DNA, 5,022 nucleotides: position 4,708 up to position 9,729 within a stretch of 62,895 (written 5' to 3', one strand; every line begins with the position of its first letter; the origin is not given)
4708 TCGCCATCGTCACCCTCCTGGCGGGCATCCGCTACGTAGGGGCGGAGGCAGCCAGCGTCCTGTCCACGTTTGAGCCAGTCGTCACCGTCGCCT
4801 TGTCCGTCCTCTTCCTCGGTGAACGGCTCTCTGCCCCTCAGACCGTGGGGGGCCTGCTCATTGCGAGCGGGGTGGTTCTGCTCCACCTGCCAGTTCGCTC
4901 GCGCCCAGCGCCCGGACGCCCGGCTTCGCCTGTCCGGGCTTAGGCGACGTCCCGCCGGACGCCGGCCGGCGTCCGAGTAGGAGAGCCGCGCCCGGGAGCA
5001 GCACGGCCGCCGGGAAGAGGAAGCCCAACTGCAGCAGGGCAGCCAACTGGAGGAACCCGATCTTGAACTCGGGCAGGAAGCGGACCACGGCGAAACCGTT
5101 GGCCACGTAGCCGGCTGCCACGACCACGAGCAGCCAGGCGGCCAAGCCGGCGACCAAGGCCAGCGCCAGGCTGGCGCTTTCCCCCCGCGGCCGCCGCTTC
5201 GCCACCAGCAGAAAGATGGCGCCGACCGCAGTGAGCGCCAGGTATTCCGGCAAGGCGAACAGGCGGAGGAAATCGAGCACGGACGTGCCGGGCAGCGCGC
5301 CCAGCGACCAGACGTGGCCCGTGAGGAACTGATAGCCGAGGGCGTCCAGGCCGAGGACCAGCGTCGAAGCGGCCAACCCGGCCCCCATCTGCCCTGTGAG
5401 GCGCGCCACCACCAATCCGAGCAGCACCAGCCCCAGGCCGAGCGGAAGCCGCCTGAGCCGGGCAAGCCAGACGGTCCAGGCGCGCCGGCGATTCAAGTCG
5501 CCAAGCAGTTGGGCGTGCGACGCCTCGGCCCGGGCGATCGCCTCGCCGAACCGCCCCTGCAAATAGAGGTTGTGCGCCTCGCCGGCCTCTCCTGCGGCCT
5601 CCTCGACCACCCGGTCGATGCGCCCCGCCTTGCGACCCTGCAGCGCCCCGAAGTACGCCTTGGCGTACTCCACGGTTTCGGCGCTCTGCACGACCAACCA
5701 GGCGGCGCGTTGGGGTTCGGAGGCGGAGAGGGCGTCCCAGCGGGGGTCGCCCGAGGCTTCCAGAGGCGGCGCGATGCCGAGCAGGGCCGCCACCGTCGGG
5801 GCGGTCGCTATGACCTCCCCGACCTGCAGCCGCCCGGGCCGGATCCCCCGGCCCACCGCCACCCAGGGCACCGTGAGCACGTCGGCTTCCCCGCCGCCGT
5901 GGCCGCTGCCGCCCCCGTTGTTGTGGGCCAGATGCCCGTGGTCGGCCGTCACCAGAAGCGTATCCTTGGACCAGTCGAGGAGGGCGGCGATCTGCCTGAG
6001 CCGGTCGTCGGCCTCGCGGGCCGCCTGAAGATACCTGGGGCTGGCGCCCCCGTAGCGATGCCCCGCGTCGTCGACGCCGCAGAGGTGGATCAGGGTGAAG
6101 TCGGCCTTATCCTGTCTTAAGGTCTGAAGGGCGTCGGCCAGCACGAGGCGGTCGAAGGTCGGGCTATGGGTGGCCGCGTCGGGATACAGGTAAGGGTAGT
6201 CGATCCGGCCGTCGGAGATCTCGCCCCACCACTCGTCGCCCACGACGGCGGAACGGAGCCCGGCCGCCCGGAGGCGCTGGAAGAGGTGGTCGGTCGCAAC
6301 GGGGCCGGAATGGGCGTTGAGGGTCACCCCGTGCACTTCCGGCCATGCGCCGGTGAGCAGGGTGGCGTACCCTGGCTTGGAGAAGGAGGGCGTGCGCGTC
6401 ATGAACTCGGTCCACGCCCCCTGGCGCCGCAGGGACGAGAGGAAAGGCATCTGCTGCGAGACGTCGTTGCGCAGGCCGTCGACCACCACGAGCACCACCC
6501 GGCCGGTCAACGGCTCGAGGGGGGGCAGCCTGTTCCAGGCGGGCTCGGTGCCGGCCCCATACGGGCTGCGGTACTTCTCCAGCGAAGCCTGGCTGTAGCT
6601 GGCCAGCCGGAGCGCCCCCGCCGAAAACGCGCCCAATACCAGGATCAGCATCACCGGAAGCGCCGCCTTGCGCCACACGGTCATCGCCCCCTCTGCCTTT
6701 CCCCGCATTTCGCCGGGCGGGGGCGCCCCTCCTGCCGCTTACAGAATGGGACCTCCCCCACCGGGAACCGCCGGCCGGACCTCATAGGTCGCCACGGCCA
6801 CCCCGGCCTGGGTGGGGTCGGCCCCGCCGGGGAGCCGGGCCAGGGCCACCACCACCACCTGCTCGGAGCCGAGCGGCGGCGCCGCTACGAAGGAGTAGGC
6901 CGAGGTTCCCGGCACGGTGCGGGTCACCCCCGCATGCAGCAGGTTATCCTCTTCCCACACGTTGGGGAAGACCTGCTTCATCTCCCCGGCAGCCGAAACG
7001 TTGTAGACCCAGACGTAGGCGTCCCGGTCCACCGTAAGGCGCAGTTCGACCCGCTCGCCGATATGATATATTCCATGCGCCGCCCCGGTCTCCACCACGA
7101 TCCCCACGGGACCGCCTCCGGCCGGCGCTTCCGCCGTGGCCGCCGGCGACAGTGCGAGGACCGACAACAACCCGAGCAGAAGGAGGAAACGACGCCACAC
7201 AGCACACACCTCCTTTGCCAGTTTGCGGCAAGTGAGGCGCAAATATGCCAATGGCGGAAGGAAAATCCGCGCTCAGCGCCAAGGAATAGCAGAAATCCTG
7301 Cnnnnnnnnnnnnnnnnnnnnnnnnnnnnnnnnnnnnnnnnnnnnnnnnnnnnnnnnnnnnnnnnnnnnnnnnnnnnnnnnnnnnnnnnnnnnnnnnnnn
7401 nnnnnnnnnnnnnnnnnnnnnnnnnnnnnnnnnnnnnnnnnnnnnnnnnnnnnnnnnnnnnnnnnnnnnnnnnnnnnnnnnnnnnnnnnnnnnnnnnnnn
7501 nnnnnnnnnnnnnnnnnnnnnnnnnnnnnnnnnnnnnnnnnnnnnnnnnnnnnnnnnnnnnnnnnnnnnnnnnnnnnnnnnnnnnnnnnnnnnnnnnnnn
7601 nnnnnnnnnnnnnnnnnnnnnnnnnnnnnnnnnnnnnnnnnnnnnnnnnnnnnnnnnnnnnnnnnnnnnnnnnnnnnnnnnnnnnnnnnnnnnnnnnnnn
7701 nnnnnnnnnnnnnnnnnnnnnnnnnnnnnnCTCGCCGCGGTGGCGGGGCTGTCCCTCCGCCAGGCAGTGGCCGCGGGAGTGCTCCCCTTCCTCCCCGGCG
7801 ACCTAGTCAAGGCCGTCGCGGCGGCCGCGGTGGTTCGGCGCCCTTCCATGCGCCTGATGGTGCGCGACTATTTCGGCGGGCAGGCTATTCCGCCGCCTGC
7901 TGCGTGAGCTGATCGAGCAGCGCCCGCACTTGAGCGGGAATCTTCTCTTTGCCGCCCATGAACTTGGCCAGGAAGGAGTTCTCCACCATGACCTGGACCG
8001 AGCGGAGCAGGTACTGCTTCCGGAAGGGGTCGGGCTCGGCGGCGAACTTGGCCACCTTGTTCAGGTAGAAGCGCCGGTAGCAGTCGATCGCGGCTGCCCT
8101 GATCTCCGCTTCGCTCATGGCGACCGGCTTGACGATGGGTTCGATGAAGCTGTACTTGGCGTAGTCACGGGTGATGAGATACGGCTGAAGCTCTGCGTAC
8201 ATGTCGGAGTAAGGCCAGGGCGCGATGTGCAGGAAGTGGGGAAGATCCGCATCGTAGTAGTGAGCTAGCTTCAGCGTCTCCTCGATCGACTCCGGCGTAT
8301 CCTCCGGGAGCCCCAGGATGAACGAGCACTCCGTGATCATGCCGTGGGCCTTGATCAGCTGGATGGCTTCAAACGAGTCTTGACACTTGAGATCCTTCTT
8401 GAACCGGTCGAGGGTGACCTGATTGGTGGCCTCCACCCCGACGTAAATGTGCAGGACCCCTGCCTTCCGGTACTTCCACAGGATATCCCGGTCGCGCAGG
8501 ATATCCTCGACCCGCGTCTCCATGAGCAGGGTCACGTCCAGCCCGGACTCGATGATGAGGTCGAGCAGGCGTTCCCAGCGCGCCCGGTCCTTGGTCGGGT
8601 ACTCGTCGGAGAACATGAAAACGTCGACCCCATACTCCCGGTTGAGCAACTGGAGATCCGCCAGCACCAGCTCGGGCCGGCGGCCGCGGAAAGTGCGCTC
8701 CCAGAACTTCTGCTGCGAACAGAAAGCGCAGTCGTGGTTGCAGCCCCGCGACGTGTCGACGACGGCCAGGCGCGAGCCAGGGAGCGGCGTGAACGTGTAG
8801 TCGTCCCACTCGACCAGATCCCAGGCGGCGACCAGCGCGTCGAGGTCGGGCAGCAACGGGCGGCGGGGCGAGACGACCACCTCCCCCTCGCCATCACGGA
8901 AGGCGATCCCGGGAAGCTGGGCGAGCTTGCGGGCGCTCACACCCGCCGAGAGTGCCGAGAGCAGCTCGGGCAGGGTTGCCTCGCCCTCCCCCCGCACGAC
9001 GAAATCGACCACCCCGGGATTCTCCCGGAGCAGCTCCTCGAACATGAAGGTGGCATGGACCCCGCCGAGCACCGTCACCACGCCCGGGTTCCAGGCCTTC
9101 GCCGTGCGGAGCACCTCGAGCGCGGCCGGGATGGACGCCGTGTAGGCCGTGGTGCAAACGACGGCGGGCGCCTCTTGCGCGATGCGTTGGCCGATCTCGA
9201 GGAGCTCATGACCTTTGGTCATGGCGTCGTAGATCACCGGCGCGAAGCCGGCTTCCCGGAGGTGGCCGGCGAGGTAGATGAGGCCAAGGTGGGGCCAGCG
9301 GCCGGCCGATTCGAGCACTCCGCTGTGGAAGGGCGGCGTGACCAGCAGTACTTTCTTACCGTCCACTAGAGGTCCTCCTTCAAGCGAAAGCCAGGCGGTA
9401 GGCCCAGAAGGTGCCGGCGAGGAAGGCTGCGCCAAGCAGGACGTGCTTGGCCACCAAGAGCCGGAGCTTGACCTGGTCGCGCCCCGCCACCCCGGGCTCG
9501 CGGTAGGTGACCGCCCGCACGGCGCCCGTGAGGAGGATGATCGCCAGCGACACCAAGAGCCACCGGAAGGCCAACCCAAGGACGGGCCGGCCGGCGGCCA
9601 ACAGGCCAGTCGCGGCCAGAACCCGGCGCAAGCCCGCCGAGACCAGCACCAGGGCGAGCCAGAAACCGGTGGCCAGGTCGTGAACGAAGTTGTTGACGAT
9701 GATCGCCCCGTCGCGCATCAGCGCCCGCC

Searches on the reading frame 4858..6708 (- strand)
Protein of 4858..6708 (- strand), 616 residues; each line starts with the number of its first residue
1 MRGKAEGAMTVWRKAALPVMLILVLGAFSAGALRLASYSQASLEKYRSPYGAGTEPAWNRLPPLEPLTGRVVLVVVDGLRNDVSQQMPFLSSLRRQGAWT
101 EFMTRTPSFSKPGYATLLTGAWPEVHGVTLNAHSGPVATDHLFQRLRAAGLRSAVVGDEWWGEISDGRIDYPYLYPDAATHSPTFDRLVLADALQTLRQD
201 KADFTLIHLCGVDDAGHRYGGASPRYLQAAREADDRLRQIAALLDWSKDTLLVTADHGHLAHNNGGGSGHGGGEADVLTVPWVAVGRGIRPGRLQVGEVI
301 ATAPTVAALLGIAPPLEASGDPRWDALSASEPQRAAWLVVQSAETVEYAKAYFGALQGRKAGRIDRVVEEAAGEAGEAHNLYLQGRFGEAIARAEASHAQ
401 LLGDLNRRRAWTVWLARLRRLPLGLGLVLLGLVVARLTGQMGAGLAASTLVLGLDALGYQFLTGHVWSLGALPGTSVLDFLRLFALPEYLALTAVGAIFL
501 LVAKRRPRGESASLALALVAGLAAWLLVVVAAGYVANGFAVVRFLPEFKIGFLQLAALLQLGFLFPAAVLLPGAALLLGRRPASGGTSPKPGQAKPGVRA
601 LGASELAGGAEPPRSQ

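Call 53: search_protein_families(library=pfam, proteins=[window:4858-6708:-], max_evalue=0.001)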
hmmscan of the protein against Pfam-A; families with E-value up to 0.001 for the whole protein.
window:4858-6708:- (616 aa): 3 families
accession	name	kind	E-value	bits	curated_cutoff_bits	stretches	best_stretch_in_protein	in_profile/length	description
PF01663.27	Phosphodiest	-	3.3e-23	83.3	23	1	71-259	1-221/342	Type I phosphodiesterase / nucleotide pyrophosphatase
PF01676.23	Metalloenzyme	-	2.3e-08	34.3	24.3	1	189-262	134-205/252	Metalloenzyme superfamily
PF00884.28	Sulfatase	-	4.4e-06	26.7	25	1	73-311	5-300/301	Sulfatase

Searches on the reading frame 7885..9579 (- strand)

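Call 53: search_protein_families(library=pfam, proteins=[window:7885-9579:-], max_evalue=0.001)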
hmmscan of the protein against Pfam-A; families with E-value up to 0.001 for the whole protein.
window:7885-9579:- (564 aa): 2 families
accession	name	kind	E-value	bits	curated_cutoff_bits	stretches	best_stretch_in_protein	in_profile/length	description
PF02310.24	B12-binding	-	2e-24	86.2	32.1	1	88-207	5-121/121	B12 binding domain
PF04055.27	Radical_SAM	-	2.7e-21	76.9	29.5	1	276-439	3-166/166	Radical SAM superfamily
